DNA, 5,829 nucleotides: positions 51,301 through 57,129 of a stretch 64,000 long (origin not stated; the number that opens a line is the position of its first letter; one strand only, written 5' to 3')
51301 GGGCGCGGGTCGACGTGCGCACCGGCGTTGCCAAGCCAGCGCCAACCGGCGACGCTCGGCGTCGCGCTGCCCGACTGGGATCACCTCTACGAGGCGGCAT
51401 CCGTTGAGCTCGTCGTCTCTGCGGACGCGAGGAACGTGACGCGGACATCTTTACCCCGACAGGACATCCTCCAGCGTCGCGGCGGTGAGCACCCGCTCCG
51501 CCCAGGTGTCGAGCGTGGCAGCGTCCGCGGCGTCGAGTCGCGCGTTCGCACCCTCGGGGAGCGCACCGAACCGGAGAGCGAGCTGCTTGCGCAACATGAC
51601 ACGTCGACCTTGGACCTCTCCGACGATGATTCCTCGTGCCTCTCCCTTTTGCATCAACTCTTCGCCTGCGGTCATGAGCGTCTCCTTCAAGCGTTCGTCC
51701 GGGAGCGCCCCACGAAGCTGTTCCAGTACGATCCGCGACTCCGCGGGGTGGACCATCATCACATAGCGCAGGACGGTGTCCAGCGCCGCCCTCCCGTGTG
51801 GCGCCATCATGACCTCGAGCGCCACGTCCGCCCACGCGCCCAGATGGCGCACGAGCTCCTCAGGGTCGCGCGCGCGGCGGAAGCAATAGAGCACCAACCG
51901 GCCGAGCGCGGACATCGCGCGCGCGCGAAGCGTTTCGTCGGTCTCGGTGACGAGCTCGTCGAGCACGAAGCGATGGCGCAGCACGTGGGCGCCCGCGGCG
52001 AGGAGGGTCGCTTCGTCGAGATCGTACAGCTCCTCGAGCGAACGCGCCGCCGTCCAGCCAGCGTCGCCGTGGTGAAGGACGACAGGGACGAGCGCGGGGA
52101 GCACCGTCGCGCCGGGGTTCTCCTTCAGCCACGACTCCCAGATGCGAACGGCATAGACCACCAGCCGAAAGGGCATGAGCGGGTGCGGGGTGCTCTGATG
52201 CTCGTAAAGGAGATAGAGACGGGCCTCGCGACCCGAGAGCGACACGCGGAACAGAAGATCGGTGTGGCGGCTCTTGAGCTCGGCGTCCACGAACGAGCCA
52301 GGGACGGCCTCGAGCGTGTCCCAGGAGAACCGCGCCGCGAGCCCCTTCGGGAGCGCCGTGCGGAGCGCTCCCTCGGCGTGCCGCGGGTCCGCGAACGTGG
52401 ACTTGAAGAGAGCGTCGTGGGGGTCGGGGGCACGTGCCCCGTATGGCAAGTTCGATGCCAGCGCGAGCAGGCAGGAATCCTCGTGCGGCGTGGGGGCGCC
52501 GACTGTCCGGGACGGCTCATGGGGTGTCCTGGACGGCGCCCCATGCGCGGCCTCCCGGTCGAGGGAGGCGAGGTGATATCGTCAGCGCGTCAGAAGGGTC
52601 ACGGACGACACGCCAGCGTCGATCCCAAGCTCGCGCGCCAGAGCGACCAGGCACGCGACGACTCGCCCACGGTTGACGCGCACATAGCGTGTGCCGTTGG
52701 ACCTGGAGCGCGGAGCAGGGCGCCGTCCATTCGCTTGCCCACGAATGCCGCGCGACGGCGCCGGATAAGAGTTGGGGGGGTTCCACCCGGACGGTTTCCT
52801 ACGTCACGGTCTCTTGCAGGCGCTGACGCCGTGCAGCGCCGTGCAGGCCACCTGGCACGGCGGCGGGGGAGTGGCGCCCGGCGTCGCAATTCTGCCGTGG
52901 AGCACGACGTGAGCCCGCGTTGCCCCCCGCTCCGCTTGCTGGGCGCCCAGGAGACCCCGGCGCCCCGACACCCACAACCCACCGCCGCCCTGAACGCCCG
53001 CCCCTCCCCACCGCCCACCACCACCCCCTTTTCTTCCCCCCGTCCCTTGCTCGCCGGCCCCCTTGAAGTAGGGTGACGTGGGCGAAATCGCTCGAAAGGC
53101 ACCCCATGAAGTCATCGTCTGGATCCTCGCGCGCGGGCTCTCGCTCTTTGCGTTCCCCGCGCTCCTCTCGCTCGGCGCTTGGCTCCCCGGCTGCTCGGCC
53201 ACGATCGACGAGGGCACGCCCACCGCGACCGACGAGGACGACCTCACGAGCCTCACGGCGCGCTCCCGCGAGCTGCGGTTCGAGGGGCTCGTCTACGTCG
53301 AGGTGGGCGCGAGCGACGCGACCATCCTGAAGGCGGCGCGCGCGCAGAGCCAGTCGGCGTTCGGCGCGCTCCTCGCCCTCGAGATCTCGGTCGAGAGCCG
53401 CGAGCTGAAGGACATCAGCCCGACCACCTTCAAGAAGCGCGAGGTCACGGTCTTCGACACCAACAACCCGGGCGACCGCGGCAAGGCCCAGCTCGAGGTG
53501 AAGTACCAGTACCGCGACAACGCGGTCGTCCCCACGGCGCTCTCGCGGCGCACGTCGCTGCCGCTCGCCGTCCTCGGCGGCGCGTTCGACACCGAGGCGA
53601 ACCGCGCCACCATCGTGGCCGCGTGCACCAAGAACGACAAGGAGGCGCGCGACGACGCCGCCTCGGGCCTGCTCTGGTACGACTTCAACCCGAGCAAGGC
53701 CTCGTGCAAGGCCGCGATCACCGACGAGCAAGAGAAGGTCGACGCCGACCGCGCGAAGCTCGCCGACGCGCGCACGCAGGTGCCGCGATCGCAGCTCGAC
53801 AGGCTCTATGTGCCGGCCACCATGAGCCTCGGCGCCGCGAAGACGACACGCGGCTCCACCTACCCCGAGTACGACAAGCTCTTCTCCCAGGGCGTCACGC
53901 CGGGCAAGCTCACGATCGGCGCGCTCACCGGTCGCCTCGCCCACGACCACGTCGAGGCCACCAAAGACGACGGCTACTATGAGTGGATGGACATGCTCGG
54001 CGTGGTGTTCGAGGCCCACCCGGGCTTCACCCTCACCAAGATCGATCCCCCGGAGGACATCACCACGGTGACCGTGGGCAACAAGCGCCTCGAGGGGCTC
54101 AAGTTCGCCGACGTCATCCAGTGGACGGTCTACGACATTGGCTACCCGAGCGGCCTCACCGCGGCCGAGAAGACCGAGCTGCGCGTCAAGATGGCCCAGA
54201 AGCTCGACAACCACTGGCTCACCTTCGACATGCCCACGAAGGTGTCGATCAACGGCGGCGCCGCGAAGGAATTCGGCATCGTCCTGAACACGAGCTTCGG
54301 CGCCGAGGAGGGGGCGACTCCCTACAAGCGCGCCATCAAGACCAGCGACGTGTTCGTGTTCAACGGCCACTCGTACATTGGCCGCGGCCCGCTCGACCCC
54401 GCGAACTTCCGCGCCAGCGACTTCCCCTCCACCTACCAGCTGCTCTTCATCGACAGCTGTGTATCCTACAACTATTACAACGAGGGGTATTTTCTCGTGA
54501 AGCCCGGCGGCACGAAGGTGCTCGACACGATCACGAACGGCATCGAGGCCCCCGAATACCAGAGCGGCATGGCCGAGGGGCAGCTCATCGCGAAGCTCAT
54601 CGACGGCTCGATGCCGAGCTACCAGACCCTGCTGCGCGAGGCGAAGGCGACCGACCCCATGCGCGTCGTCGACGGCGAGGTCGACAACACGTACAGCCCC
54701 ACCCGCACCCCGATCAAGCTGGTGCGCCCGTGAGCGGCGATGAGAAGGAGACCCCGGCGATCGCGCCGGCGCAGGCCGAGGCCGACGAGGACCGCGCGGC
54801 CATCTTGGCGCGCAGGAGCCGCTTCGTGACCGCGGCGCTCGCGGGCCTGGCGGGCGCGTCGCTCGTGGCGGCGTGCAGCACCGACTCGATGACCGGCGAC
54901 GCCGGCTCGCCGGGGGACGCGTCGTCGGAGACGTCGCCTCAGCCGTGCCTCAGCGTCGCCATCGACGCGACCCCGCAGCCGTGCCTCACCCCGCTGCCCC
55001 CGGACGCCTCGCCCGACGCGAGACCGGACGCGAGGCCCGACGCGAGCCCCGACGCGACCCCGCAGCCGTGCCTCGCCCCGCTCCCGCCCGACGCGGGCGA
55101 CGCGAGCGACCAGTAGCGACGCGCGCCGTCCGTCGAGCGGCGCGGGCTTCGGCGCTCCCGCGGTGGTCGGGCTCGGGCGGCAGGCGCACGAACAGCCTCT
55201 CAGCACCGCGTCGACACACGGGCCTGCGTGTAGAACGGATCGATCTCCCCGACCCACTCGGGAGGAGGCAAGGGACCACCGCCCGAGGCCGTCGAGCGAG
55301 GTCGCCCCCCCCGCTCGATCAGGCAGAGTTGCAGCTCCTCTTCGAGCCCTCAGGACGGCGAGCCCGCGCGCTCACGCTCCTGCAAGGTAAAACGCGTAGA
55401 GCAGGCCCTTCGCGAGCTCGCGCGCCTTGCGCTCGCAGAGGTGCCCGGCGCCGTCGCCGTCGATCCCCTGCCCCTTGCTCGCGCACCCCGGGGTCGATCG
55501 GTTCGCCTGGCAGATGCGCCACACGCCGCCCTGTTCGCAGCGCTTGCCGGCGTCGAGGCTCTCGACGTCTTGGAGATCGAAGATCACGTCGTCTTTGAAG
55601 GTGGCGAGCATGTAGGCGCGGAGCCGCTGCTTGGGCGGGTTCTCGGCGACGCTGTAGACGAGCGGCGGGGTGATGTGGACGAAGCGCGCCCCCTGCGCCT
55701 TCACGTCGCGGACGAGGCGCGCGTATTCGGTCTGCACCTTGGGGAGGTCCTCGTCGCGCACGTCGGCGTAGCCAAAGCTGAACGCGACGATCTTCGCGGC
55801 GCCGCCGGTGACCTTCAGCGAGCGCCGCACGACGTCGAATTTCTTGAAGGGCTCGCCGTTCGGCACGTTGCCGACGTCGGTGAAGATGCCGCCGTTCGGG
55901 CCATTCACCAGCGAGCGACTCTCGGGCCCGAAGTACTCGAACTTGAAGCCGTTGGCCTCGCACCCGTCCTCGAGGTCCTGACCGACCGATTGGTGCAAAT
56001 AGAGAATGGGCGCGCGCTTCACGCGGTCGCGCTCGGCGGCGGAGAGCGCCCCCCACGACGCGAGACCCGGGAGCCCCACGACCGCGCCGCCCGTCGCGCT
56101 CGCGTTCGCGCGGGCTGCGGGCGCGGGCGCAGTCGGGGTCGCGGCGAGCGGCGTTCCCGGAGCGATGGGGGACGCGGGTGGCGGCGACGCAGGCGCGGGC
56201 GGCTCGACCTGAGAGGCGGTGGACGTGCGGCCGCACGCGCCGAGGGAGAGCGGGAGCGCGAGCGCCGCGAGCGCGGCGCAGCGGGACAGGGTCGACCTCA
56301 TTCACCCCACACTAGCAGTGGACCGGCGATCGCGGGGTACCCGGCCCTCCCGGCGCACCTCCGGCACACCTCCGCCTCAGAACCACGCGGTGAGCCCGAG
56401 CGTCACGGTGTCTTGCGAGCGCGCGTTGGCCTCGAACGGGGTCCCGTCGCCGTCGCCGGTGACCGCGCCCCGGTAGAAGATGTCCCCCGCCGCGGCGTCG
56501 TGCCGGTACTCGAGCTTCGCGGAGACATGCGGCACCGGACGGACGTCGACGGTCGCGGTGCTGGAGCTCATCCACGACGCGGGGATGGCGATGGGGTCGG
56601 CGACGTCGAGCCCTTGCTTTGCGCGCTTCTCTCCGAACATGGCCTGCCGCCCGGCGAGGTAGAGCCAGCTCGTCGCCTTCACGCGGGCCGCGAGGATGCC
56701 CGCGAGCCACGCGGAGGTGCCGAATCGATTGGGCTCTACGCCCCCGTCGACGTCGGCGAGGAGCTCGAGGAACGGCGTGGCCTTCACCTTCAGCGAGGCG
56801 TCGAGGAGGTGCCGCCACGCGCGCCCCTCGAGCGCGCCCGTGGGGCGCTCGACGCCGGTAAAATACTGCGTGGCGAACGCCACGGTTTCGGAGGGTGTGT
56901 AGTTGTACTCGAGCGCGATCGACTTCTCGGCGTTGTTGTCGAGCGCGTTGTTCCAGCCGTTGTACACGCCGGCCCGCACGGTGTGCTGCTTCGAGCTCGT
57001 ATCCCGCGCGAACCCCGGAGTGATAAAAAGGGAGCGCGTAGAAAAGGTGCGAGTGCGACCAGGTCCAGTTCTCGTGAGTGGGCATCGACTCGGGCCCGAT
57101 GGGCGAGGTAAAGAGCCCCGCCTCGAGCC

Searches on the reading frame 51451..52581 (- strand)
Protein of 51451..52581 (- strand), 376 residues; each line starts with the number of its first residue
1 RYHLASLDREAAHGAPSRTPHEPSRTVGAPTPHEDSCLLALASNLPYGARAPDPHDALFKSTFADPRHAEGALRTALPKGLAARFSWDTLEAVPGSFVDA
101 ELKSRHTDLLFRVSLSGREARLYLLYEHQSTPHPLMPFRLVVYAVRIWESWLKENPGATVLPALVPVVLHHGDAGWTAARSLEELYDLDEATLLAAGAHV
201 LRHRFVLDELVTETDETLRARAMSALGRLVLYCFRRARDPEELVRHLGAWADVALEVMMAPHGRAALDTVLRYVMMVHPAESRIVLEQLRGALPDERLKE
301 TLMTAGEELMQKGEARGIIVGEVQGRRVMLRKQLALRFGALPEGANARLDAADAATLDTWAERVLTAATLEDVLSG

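Call 75: search_protein_families(library=pfam, proteins=[window:51451-52581:-], max_evalue=0.001)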
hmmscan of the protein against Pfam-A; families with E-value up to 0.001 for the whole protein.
window:51451-52581:- (376 aa): 1 family
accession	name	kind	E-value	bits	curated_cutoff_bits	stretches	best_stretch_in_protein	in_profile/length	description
PF04754.18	Transposase_31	-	1.3e-39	136.3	21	1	54-248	2-189/203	Putative transposase, YhgA-like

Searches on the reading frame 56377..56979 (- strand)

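Call 47: search_protein_families(library=pfam, proteins=[window:56377-56979:-], max_evalue=0.001)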
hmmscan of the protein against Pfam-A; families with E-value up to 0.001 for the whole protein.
window:56377-56979:- (200 aa): 1 family
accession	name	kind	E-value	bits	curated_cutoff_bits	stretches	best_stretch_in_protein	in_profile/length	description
PF07642.17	BBP2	-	2.3e-15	57.1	26.2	1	3-197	153-336/339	Putative beta-barrel porin-2, OmpL-like. bbp2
